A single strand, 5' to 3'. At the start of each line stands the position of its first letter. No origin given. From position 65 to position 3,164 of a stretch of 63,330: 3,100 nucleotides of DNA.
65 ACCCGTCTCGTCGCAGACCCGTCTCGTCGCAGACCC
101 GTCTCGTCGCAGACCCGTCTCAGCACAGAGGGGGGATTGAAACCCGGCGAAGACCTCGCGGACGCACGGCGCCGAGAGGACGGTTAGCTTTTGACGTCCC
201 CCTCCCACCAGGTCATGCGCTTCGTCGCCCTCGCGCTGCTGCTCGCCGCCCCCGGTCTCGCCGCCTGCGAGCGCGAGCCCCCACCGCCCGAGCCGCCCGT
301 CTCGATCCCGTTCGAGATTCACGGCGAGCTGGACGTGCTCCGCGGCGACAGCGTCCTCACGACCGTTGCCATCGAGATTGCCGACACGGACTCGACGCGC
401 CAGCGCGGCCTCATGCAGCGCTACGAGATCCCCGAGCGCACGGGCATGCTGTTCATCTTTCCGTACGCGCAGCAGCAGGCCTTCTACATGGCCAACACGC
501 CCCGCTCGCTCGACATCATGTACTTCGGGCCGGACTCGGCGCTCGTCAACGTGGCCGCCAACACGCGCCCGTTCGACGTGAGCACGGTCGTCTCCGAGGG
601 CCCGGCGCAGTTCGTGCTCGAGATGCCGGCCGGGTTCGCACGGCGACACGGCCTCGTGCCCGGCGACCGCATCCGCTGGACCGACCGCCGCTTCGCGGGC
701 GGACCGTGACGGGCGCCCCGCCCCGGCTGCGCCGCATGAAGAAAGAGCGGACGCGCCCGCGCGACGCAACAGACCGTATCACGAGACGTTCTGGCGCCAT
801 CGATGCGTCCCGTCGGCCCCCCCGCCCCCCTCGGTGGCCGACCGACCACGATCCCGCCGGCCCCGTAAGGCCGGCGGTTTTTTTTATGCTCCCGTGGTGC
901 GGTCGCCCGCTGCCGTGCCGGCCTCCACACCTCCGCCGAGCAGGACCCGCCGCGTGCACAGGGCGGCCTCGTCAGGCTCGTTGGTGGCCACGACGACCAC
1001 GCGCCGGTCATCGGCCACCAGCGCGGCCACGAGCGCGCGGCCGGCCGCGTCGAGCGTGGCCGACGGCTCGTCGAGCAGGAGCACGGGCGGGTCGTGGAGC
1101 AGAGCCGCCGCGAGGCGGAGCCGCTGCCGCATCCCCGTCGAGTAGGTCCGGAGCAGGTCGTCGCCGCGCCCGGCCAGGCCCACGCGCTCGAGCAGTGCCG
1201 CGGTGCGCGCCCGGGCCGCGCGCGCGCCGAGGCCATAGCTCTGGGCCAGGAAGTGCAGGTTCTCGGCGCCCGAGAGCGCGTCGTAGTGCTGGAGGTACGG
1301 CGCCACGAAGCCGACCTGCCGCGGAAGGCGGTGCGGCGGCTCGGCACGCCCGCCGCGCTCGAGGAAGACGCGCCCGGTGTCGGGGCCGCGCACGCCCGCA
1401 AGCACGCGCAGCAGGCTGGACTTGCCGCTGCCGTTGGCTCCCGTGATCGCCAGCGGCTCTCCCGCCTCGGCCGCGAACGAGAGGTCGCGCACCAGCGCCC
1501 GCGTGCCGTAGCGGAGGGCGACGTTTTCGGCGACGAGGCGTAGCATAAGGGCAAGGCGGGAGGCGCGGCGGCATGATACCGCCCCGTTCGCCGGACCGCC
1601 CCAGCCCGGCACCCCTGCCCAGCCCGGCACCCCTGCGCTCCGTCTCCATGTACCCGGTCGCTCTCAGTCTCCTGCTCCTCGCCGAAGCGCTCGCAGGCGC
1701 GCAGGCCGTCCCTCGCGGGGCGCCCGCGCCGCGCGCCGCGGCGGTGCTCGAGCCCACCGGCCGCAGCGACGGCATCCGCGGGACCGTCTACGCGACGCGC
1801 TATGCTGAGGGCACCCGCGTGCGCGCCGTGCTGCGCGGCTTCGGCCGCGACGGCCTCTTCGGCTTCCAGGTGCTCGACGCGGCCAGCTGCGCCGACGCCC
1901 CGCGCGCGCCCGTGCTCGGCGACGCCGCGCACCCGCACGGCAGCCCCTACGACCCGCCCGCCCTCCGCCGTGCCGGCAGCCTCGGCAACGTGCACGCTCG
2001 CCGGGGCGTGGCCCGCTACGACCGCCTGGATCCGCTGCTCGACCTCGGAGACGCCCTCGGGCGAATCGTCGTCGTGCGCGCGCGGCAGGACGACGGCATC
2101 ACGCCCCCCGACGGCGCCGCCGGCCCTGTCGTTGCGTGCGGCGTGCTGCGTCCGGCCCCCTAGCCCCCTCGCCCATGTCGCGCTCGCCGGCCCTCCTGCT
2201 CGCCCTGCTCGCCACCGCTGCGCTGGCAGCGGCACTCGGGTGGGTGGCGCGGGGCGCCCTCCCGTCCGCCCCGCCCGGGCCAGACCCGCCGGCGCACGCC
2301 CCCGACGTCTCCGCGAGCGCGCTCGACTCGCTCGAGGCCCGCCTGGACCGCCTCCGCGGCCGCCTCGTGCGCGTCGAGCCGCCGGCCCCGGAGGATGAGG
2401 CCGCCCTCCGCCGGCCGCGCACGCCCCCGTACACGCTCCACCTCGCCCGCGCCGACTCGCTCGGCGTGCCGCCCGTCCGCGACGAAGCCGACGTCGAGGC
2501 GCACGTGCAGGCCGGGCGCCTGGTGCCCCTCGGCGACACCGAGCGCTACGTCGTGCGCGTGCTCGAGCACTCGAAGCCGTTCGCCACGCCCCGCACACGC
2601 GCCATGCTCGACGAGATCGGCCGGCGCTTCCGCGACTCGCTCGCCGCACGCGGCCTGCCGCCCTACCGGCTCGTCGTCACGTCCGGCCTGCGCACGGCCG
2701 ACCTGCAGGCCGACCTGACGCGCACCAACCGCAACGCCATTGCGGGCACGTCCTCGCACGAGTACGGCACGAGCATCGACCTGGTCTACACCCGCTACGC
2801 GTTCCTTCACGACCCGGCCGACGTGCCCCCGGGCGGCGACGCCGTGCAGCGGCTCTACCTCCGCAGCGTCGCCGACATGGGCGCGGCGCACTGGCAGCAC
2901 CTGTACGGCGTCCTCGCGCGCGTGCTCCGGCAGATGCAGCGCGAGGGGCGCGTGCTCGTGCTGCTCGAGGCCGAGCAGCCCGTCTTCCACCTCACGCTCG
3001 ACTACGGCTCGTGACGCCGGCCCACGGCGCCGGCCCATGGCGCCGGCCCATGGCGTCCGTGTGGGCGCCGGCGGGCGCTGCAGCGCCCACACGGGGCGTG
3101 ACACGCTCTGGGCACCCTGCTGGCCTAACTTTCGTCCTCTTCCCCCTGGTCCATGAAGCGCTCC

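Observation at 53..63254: A different short tandem repeat at almost every gene boundary (23 arrays in 63 kb)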

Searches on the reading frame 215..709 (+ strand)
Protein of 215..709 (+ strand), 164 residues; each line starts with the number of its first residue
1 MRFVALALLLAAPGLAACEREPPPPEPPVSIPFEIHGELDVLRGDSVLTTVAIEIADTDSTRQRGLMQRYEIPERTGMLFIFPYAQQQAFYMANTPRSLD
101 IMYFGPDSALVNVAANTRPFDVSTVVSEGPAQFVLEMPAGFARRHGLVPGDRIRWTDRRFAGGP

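Call 40: search_protein_families(library=pfam, proteins=[window:215-709:+])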
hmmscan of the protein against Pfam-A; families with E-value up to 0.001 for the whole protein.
window:215-709:+ (164 aa): 1 family
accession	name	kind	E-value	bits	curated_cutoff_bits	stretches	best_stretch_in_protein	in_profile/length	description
PF02643.20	DUF192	-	1.2e-28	99.5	27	1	52-155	2-96/96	Uncharacterized ACR, COG1430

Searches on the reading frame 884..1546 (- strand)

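Call 40: search_protein_families(library=pfam, proteins=[window:884-1546:-])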
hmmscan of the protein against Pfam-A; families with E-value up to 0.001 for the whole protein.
window:884-1546:- (220 aa): 4 families
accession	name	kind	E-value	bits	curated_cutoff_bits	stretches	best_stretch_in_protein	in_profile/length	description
PF00005.33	ABC_tran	-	6.6e-26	92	25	1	20-162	2-136/137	ABC transporter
PF13304.12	AAA_21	-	3.6e-10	40.8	27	1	33-54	3-24/304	AAA domain, putative AbiEii toxin, Type IV TA system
PF13191.12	AAA_16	-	1.1e-06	29.7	32.6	1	25-184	18-165/167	AAA ATPase domain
PF02463.25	SMC_N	-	1e-05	25.5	40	0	33-48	28-43/220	RecF/RecN/SMC N terminal domain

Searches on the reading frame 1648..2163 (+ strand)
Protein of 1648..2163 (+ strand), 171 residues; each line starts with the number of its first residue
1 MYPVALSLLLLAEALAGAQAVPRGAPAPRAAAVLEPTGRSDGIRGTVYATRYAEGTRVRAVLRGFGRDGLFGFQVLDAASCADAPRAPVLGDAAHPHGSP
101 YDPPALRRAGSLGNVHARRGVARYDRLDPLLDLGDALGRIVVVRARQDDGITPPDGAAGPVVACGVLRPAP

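Call 40: search_protein_families(library=pfam, proteins=[window:1648-2163:+])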
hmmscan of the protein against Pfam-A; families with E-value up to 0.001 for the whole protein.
window:1648-2163:+ (171 aa): 1 family
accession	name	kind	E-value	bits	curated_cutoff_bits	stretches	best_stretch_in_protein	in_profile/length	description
PF00080.25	Sod_Cu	-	2.1e-13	51.3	28.9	1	44-166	2-132/133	Copper/zinc superoxide dismutase (SODC)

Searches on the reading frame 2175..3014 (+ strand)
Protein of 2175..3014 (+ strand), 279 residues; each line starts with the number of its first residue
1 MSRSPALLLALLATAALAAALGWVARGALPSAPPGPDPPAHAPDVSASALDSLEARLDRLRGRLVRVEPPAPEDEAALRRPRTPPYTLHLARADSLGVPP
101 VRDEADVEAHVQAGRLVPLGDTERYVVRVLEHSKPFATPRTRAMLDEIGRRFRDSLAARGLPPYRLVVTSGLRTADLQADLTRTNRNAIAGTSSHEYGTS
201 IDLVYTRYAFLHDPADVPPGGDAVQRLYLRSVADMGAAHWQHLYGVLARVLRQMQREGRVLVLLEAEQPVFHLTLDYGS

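Call 40: search_protein_families(library=pfam, proteins=[window:2175-3014:+])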
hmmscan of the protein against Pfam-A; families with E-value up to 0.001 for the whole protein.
window:2175-3014:+ (279 aa): 1 family
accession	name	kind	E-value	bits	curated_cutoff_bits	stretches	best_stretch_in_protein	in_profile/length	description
PF18979.5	DUF5715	-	3.8e-39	134.5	26.8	1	88-275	5-170/171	Family of unknown function (DUF5715)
